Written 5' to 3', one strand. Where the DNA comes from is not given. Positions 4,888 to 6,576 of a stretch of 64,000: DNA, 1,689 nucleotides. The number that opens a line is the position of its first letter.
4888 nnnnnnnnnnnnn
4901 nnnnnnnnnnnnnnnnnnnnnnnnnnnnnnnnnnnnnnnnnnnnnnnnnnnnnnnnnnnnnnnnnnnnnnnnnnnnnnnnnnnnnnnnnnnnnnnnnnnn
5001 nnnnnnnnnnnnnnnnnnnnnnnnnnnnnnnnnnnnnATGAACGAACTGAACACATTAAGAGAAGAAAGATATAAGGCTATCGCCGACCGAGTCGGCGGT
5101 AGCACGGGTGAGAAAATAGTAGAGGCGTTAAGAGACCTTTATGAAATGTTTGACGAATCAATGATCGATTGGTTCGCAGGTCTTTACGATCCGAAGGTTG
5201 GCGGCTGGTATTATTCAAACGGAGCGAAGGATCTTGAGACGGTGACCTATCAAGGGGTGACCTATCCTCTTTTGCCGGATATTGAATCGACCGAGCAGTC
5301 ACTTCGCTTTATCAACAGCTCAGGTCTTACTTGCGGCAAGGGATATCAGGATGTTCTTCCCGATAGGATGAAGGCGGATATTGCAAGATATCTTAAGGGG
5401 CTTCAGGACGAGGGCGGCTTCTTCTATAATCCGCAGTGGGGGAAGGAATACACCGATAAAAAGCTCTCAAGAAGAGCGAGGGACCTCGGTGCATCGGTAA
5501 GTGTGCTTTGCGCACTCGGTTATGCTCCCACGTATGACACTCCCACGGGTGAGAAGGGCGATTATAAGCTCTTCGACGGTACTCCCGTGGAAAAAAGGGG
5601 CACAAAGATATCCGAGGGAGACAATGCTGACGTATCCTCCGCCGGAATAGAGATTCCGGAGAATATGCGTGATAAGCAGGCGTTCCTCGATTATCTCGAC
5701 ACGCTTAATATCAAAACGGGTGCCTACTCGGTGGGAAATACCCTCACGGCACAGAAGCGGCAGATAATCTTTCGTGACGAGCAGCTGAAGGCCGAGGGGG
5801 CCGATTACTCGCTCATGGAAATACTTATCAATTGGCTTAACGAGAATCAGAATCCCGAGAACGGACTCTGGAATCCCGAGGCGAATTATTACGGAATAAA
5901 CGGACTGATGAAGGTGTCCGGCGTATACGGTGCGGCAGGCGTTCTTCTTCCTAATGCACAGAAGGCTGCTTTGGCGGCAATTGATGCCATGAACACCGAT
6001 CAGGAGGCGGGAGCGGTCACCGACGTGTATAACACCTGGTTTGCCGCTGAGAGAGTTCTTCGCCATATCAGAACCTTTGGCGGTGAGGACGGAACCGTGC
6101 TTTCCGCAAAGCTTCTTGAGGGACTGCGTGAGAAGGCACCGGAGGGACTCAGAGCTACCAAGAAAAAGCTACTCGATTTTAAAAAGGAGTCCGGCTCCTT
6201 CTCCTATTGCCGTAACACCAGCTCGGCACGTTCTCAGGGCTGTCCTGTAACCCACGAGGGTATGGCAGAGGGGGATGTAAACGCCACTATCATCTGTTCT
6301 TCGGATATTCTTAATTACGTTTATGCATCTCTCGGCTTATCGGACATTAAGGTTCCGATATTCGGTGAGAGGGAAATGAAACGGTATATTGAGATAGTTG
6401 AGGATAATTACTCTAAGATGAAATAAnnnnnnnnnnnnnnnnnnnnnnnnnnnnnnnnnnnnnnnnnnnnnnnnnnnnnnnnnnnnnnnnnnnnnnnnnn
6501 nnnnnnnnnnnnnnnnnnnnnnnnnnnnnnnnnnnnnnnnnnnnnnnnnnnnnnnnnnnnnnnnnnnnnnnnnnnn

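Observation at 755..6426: A lipoprotein and a leaderless cytoplasmic copy of the same core domain are encoded back to back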

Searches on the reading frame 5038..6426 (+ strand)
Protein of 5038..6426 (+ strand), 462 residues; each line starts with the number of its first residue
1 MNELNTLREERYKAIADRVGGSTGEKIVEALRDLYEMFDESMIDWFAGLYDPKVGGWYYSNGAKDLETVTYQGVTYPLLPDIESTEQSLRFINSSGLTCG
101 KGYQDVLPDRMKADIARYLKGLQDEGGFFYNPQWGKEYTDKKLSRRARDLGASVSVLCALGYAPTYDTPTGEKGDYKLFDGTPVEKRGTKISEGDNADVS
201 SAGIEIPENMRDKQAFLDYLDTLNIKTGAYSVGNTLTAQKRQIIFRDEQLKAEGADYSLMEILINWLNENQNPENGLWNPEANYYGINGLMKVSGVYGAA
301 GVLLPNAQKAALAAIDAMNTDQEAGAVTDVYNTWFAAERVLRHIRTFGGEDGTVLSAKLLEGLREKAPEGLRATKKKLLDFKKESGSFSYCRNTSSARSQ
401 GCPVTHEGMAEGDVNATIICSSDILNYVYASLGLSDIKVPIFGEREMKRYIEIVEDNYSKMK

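Call 4: search_protein_families(library=pfam, proteins=[window:5038-6426:+], max_evalue=1)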
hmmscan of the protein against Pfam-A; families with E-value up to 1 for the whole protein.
window:5038-6426:+ (462 aa): 0 families

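Call 9: search_protein_families(library=ncbifam, proteins=[window:5038-6426:+], max_evalue=1)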
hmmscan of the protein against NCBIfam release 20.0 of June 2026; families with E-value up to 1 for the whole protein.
window:5038-6426:+ (462 aa): 0 families

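Call 10: search_solved_structures(query=window:5038-6426:+, max_evalue=10)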
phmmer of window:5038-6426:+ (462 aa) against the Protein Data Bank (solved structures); distinct sequences matched with E-value up to 10: 12.
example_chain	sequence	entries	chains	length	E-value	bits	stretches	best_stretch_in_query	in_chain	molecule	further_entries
3tje_L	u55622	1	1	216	0.037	15.9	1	10-77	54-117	Fab E09, light chain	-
8wu4_A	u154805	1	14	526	0.08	14.8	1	294-363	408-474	Chaperonin GroEL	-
8wuc_A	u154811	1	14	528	0.08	14.8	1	294-363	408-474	Chaperonin GroEL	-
3thm_L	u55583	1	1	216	0.09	14.6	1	11-77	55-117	Fab EP6b_B01, light chain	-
6kf4_G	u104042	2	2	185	0.76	11.6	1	10-60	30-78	Transcription factor E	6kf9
7mdp_I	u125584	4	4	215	0.84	11.4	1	10-77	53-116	IgG light chain | immunoglobulin IgG light chain | anti-KRAS light chain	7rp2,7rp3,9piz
7m6f_D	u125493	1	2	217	1.1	11.1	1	12-77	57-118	BG1-22 Fab Light Chain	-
7m6h_F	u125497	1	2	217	1.5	10.6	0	12-77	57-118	BG7-20 Fab Light Chain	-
8vgq_L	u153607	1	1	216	1.6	10.5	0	10-77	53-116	Fab 2H11.4DS light chain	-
9puk_B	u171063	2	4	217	1.7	10.4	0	13-71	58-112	Neutralizing monoclonal antibody Fab fragment for human leptin, light chain | Neutralizing antibody Fab fragment, light chain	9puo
8siq_L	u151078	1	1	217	2.1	10.1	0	12-77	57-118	CC25.36 Fab light chain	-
4mtd_A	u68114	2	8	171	2.6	9.8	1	341-396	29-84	Zinc uptake regulation protein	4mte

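Call 11: find_homologous_proteins(query=window:5038-6426:+)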
Query window:5038-6426:+ (462 aa): 396 proteins with E <= 0.001 among 8000 candidates; the best 120 are listed.
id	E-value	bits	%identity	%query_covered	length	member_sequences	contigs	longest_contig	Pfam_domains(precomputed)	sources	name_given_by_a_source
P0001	3.6e-255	865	83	98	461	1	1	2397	-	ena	-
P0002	4.8e-254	861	81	100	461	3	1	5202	-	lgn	-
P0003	7.7e-250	847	81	99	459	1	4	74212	-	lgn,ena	-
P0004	5.0e-248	841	81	98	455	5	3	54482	-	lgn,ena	-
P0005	1.9e-243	826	79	99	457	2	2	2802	-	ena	-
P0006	1.2e-184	632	61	98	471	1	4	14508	-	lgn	-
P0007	7.3e-184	630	62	99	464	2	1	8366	-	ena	-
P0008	1.2e-174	599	60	97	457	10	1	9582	-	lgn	-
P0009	1.3e-174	599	60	98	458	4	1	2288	-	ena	-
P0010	5.3e-174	597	61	97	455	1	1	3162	-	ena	-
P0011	1.5e-172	592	59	98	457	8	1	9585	-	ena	-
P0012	7.9e-172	590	59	98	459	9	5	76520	-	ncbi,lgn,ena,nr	ncbi:MAG: hypothetical protein J6B48_04040 [Clostridia bacterium]|nr:hypothetical protein [Clostridi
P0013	4.1e-169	581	58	98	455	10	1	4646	-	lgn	-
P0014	6.7e-169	580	58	98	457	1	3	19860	-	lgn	-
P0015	1.2e-168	580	57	98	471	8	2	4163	-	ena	-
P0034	5.3e-146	505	50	98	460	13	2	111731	-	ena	-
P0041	2.1e-128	447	46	100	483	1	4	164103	-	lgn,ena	-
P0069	1.1e-101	359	43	96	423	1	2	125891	-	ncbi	-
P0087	9.7e-97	343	40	97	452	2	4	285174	-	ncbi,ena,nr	ncbi:MAG: hypothetical protein IJ488_02690 [Clostridia bacterium]|nr:hypothetical protein [Clostridi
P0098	2.9e-93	331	41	97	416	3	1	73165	-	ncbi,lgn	-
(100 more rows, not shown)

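Call 15: find_encoding_contigs(protein=P0003, flank=10000, max_places=3)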
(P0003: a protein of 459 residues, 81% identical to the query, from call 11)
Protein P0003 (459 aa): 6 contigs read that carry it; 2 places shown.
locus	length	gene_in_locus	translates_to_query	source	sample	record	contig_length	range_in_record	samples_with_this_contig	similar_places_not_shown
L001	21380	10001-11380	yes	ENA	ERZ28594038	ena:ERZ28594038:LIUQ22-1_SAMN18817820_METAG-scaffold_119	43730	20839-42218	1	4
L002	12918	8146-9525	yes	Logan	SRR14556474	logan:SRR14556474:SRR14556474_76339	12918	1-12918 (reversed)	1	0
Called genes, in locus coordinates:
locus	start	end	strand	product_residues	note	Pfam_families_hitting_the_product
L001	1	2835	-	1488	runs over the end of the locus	PF05725:FNIP (faint), PF13306:LRR_5, PF13855:LRR_8 (faint), PF12799:LRR_4 (faint), PF13306:LRR_5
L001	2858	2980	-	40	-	-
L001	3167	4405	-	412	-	-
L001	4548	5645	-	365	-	-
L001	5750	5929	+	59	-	-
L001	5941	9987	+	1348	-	PF13385:Laminin_G_3 (faint)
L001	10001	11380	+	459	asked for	-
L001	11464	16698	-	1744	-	-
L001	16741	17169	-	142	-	PF01809:YidD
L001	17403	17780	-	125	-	-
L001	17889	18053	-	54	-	-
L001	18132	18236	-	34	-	-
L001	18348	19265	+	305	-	PF11449:ArsP_2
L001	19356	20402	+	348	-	PF01408:GFO_IDH_MocA, PF07991:KARI_N (weak), PF22725:GFO_IDH_MocA_C3, PF02894:GFO_IDH_MocA_C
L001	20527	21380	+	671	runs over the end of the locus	PF00144:Beta-lactamase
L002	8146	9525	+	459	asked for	-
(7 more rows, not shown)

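Call 16: find_encoding_contigs(protein=P0012, flank=10000, max_places=2)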
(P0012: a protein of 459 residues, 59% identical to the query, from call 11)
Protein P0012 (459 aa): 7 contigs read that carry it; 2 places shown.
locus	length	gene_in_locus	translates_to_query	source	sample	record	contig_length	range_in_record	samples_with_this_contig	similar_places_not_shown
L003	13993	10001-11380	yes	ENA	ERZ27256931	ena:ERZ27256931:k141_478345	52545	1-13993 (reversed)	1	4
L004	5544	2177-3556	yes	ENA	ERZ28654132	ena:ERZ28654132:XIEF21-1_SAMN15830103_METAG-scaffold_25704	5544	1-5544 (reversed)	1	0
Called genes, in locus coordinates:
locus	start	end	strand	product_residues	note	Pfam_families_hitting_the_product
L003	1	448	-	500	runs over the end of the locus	PF02874:ATP-synt_ab_N, PF00006:ATP-synt_ab, PF00306:ATP-synt_ab_C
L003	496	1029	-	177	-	PF00213:OSCP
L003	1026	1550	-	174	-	PF00430:ATP-synt_B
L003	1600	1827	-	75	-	PF00137:ATP-synt_C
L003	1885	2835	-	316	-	PF00119:ATP-synt_A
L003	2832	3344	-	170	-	-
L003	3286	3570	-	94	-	PF09527:ATPase_gene1 (weak)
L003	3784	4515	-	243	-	PF02311:AraC_binding, PF07883:Cupin_2, PF12833:HTH_18, PF00165:HTH_AraC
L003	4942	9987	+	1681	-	-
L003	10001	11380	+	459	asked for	-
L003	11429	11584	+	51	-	-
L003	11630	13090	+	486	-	-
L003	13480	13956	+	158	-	PF01797:Y1_Tnp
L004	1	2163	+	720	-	?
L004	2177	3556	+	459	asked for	-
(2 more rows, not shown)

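Call 17: find_encoding_contigs(protein=P0034, flank=10000, max_places=2)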
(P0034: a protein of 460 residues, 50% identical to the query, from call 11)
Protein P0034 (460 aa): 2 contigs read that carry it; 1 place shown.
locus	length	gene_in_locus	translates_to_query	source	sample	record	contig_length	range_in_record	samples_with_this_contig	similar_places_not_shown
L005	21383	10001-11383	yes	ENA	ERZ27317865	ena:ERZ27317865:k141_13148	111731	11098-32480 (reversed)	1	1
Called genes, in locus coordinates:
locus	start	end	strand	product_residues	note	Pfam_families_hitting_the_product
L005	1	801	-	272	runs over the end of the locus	PF02311:AraC_binding (weak), PF07883:Cupin_2 (weak), PF00165:HTH_AraC, PF12833:HTH_18, PF00165:HTH_AraC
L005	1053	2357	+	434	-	PF04734:Ceramidase_alk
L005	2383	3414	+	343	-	PF01408:GFO_IDH_MocA, PF03447:NAD_binding_3 (weak), PF02894:GFO_IDH_MocA_C, PF22725:GFO_IDH_MocA_C3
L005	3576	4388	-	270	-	PF02311:AraC_binding (weak), PF00165:HTH_AraC, PF12833:HTH_18, PF00165:HTH_AraC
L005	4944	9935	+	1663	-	PF13385:Laminin_G_3 (faint)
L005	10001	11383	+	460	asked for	-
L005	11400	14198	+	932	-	-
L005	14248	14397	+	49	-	-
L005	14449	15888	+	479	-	-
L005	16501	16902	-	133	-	PF00380:Ribosomal_S9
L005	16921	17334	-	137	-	PF00572:Ribosomal_L13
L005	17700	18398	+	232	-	PF02369:Big_1 (faint), PF13620:CarboxypepD_reg (faint), PF17789:MG4 (faint), PF17210:SdrD_B (faint)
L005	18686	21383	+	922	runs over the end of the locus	-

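Call 18: find_encoding_contigs(protein=P0041, flank=10000, max_places=2)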
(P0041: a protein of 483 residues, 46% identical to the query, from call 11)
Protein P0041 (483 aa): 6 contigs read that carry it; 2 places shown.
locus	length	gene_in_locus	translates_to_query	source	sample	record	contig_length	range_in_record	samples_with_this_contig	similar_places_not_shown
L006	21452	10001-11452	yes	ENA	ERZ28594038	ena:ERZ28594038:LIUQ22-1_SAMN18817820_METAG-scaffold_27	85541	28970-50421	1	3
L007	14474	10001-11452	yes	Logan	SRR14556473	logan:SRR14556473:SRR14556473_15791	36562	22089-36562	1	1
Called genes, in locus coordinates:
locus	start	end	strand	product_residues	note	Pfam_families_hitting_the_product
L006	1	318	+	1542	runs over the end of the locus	-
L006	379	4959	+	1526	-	-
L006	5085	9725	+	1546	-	-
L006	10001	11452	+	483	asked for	-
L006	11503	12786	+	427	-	-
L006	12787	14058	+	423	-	-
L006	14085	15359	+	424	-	-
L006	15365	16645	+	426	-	-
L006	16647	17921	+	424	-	-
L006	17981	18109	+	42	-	-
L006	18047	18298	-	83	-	-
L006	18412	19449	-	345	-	PF00294:PfkB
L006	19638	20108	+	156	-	PF02681:DUF212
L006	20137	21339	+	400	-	PF00871:Acetate_kinase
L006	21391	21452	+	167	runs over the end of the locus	PF03449:GreA_GreB_N, PF01272:GreA_GreB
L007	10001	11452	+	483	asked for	-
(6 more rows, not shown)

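Call 26: predict_structure(alignment_id=A1)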
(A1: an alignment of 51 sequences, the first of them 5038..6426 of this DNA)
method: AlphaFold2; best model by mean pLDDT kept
length: 462 residues; sequences in the alignment: 51
mean_pLDDT: 95.3   pTM: 0.92
mean pLDDT of the five models: 95.3, 94.9, 94.9, 94.2, 94.1
residues with pLDDT >= 90: 439; 70-90: 7; 50-70: 5; < 50: 11
segments of 3 or more residues with pLDDT < 50: 190-200
pLDDT, mean of each block of 10 residues (from residue 1): 91 98 98 98 98 98 97 97 98 96 98 99 97 95 95 98 97 97 81 44 83 98 96 95 96 97 98 98 97 97 98 98 97 98 97 98 98 98 97 95 96 98 97 98 98 97 86
secondary structure, 60 per line:
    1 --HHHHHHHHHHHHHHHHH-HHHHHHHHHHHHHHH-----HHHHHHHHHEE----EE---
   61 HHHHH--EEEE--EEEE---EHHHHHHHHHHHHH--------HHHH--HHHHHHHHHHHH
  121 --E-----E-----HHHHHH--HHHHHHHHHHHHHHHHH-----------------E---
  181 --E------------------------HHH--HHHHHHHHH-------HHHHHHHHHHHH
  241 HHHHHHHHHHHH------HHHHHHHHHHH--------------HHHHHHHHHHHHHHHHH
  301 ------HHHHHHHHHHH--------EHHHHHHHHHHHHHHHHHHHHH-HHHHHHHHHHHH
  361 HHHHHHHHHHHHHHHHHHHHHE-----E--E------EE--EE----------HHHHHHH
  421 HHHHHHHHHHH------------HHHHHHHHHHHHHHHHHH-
elements in order: H3-19 H21-35 H41-49 H61-65 E68-71 E74-77 H82-94 H103-106 H109-120 H135-140 H143-159 H213-221 H229-252 H259-269 H284-300 H307-317 H327-347 H349-381 H414-431 H444-461

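Call 28: fold_search(model_id=the predicted structure, library=pdb)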
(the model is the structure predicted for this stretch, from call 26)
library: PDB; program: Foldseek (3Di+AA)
matches with E <= 10: 259; with E <= 0.001: 0
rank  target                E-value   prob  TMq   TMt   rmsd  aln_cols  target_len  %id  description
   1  8pak_B                1.5e-03  1.00  0.30  0.37  12.6       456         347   11  Crystal Structure of a Squalene-Hopene Cyclase from Cystobacter fuscus (released 2024-06-26)
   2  8pak_A                6.1e-03  0.99  0.31  0.38  12.2       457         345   10  Crystal Structure of a Squalene-Hopene Cyclase from Cystobacter fuscus (released 2024-06-26)
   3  6sbb_B                2.2e-02  0.93  0.29  0.36  11.2       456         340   12  Structure of type II terpene cyclase MstE from Scytonema (apo) (released 2020-07-15)
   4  7xqz                  4.2e-02  0.87  0.27  0.26  11.1       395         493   12  Drimenyl diphosphate synthase D303A from Streptomyces showdoensis in complex with 2-fluorofarnesyl diphosphate (2F-FPP)  (released 2023-03-15)
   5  2vn4_A                4.2e-02  0.85  0.36  0.30  11.0       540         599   10  Glycoside Hydrolase Family 15 Glucoamylase from Hypocrea jecorina (released 2008-05-20)
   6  6sbb_A                4.6e-02  0.75  0.28  0.33  12.8       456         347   13  Structure of type II terpene cyclase MstE from Scytonema (apo) (released 2020-07-15)
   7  7xr7                  4.9e-02  0.80  0.26  0.25  11.0       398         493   12  Drimenyl diphosphate synthase D303E from Streptomyces showdoensis in complex with farnesyl diphosphate (FPP) and Mg2+ (released 2023-03-15)
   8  8zgv                  5.3e-02  0.51  0.21  0.21  14.4       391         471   13  Drimenyl diphosphate synthase SsDMS_F248A&D303E from Streptomyces showdoensis in complex with farnesyl diphosphate (FPP) (released 2025-05-21)
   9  7xq4                  5.6e-02  0.80  0.26  0.25  11.1       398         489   12  Drimenyl diphosphate synthase from Streptomyces showdoensis (apo) (released 2023-03-15)
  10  1dce_B                7.4e-02  0.92  0.32  0.42  11.2       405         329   13  CRYSTAL STRUCTURE OF RAB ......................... FROM RAT BRAIN (released 2000-03-24)
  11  8zg5                  9.3e-02  0.72  0.27  0.26  10.9       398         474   11  Drimenyl diphosphate synthase SsDMS_Y505I&D303A from Streptomyces showdoensis (Apo) (released 2025-05-21)
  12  8zg1                  1.0e-01  0.35  0.21  0.21  13.7       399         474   10  Drimenyl diphosphate synthase SsDMS_F248Y&D303E from Streptomyces showdoensis (Apo) (released 2025-05-21)
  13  4boj_C                2.1e-01  0.66  0.32  0.40  10.8       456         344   12  Crystal structure of Bacillus circulans TN-31 Aman6 in complex with mannobiose (released 2014-05-28)
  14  4d4b_A                3.9e-01  0.77  0.25  0.32   6.3       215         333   11  The catalytic domain, BcGH76, of Bacillus circulans Aman6 in complex with MSMSMe (released 2015-03-25)
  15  6vpt                  4.6e-01  0.44  0.28  0.27  10.0       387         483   10  Crystal structure and mechanistic molecular modeling studies of Rv3377c: the Mycobacterium tuberculosis diterpene cyclas (released 2020-12-02)
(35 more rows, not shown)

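Call 32: find_related_loci(query=A1, collection=genome_contigs, flank=8000)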
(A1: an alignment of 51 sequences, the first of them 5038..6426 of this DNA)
Query A1 (462 aa) in genome_contigs; peptide patterns used: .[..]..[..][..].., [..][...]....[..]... (x = any residue, [..] = any of these).
328 stretches matched a pattern; 304 encode a relative of the query (tblastn E <= 1e-3); the best 80 are kept; 70 distinct loci.
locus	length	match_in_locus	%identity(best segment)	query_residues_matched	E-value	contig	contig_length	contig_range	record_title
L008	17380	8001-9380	57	1-461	2e-176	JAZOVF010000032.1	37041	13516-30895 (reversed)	MAG: Eubacteriales bacterium isolate T1900045528_YK20190222.MAGScoT_cleanbin_000004 SGB_7712_k141_1448698, whole genome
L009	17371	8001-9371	57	4-461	2e-175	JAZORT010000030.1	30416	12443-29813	MAG: Eubacteriales bacterium isolate T1900045550_YK20190244.MAGScoT_cleanbin_000079 SGB_7875_k141_820890, whole genome s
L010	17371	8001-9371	58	4-461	3e-175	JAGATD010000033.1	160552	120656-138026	MAG: Clostridia bacterium isolate RGIG8750 Water_deer_Colon-4__c191383, whole genome shotgun sequence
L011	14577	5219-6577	58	8-461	2e-174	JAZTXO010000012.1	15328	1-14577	MAG: Eubacteriales bacterium isolate T1900045329_YK20190018.MAGScoT_cleanbin_000029 SGB_6500_k141_1107007, whole genome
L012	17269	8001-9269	60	24-455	2e-166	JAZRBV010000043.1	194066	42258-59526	MAG: Eubacteriales bacterium isolate T1900045124_TC20190118.MAGScoT_cleanbin_000005 SGB_4856_k141_3467789, whole genome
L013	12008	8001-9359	55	11-454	6e-161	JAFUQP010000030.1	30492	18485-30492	MAG: Clostridia bacterium isolate RGIG4736 Roe_deer_Rectum.Co__c1720060, whole genome shotgun sequence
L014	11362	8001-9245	50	7-454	4e-145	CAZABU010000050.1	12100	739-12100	MAG TPA_asm: uncultured Ruminococcus sp. isolate SRP315200_co1_951 genome assembly, contig: NODE_11362_length_12100_cov_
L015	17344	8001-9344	43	15-462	5e-113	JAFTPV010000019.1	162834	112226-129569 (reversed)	MAG: Clostridia bacterium isolate RGIG4040 Roe_deer_Cecum-5__c5476, whole genome shotgun sequence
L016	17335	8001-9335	44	7-454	1e-112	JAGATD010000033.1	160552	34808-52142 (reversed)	MAG: Clostridia bacterium isolate RGIG8750 Water_deer_Colon-4__c191383, whole genome shotgun sequence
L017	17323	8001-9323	43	8-457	2e-112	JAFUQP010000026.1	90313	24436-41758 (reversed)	MAG: Clostridia bacterium isolate RGIG4736 Roe_deer_Rectum.Co__c1400909, whole genome shotgun sequence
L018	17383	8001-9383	43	9-462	5e-120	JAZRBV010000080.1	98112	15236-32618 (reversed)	MAG: Eubacteriales bacterium isolate T1900045124_TC20190118.MAGScoT_cleanbin_000005 SGB_4856_k141_2946733, whole genome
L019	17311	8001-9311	43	8-451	2e-111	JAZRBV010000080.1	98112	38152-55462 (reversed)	MAG: Eubacteriales bacterium isolate T1900045124_TC20190118.MAGScoT_cleanbin_000005 SGB_4856_k141_2946733, whole genome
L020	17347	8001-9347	43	9-456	2e-111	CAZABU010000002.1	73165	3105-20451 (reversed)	MAG TPA_asm: uncultured Ruminococcus sp. isolate SRP315200_co1_951 genome assembly, contig: NODE_236_length_73165_cov_8.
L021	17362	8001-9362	41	1-455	5e-109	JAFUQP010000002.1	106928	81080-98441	MAG: Clostridia bacterium isolate RGIG4736 Roe_deer_Rectum.Co__c66398, whole genome shotgun sequence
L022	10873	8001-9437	40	7-458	2e-104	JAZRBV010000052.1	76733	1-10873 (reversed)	MAG: Eubacteriales bacterium isolate T1900045124_TC20190118.MAGScoT_cleanbin_000005 SGB_4856_k141_1908192, whole genome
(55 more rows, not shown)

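Call 33: search_solved_structures(query=A1, max_evalue=10, show_alignments=2)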
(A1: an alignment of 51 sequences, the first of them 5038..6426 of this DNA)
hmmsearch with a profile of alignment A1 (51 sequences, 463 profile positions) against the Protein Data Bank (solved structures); distinct sequences matched with E-value up to 10: 3.
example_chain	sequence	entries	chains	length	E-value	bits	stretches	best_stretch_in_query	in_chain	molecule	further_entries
6e9y_A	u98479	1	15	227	0.9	11.3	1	292-376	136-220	DHF38 filament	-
8r5s_A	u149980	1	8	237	2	10.2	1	333-381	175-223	chain A, B, C and H of the soluble homotetramer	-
8ek4_A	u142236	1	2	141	9.7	7.9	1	296-385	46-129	Ice-binding protein TIP-99a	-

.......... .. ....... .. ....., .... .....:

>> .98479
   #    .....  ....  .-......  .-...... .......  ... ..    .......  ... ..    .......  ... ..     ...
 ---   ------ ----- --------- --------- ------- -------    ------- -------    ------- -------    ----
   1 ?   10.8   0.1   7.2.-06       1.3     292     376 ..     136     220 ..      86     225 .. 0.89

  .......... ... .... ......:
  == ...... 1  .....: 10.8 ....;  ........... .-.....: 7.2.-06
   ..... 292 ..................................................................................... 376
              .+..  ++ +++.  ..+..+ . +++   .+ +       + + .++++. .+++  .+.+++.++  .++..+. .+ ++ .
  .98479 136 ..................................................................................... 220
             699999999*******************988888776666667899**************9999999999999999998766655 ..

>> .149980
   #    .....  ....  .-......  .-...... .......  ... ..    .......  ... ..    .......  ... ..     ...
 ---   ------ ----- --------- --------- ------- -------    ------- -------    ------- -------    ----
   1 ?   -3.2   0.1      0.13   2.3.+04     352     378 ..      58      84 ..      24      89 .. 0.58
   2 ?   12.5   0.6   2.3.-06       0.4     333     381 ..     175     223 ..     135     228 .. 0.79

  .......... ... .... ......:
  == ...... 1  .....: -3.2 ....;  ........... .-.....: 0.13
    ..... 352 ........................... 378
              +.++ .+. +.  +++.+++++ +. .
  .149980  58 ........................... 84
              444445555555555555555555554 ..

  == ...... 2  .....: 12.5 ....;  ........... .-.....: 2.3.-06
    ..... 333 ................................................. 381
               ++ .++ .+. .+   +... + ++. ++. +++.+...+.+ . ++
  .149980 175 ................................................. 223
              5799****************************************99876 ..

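Call 37: search_protein_families(library=pfam, proteins=[L001:4548-5645:-], max_evalue=0.01)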
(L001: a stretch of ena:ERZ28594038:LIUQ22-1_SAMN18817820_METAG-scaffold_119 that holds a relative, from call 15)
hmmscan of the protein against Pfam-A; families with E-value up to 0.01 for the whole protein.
L001:4548-5645:- (365 aa): 1 family
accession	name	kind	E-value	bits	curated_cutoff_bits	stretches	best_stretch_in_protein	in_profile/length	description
PF16126.11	DUF4838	-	0.0014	18.2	26.6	1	85-172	74-151/325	Domain of unknown function (DUF4838)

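Call 39: search_protein_families(library=pfam, alignment_id=A1, max_evalue=10)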
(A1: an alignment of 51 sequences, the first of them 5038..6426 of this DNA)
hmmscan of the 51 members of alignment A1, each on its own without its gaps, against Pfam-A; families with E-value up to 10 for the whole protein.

A. member 1, window:5038-6426:+ (462 aa): 0 families

B. families by the number of members that match (of 51 scanned): 13 families
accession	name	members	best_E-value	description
PF00432.27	Prenyltrans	10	0.0026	Prenyltransferase alpha-alpha toroid domain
PF17780.6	OCRE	2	0.26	OCRE domain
PF10076.14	Phage_Mu_Gp48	1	0.00087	Bacteriophage Mu-like, Gp48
PF13243.12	SQHop_cyclase_C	1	0.0084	Squalene-hopene cyclase C-terminal domain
PF20337.3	DUF6632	1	0.02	Family of unknown function (DUF6632)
PF17704.6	DUF5550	1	0.027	Family of unknown function (DUF5550)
PF24100.1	DUF7381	1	0.13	Domain of unknown function (DUF7381)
PF04669.19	PBDC1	1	0.17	PBDC1 protein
PF22751.1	DUF488-N3a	1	0.2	Active DUF488-N3 subclade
PF17811.6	JHD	1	0.21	Jumonji helical domain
PF03566.19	Peptidase_A21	1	0.21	Peptidase family A21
PF06760.16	DUF1221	1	0.22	Protein of unknown function (DUF1221)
PF05957.18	DUF883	1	0.45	DUF883 N-terminal domain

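Call 54: find_encoding_contigs(protein=P0087, flank=10000, max_places=1)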
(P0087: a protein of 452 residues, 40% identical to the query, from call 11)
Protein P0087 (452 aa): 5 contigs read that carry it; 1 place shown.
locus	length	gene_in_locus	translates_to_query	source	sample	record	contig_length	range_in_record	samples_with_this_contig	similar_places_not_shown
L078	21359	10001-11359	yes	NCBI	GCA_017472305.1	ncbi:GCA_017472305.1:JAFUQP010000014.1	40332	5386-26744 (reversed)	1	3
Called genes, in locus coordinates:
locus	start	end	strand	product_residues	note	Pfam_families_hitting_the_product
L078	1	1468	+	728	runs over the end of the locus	PF01926:MMR_HSR1, PF02421:FeoB_N, PF17910:FeoB_Cyto, PF07670:Gate, PF07664:FeoB_C, PF07670:Gate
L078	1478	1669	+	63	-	PF12669:FeoB_associated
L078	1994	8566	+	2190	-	-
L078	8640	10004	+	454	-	-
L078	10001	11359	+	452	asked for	-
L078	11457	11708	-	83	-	-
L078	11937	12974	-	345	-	PF00294:PfkB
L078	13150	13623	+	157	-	PF02681:DUF212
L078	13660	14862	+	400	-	PF00871:Acetate_kinase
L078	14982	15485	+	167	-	PF03449:GreA_GreB_N, PF01272:GreA_GreB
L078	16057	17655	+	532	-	PF00009:GTP_EFTU, PF01926:MMR_HSR1 (weak), PF22042:EF-G_D2, PF03144:GTP_EFTU_D2 (weak), PF16658:RF3_C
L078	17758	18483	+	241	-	PF24675:NpmA (weak), PF02390:Methyltransf_4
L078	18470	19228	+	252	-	PF20582:UPF0758_N (weak), PF04002:RadC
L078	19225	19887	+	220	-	PF04002:RadC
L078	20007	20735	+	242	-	PF04474:DUF554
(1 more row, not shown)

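Call 55: find_encoding_contigs(protein=P0069, flank=10000, max_places=1)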
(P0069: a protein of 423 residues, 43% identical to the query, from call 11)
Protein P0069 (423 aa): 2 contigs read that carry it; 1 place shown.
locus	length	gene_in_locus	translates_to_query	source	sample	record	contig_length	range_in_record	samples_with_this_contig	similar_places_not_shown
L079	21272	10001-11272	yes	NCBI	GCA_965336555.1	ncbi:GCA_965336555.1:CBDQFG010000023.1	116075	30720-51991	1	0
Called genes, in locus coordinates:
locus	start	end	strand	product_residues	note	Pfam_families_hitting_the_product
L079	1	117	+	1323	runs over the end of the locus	-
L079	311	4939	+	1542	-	-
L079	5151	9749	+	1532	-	-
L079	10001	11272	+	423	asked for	-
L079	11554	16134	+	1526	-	-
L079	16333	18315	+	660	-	-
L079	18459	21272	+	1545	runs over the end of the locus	-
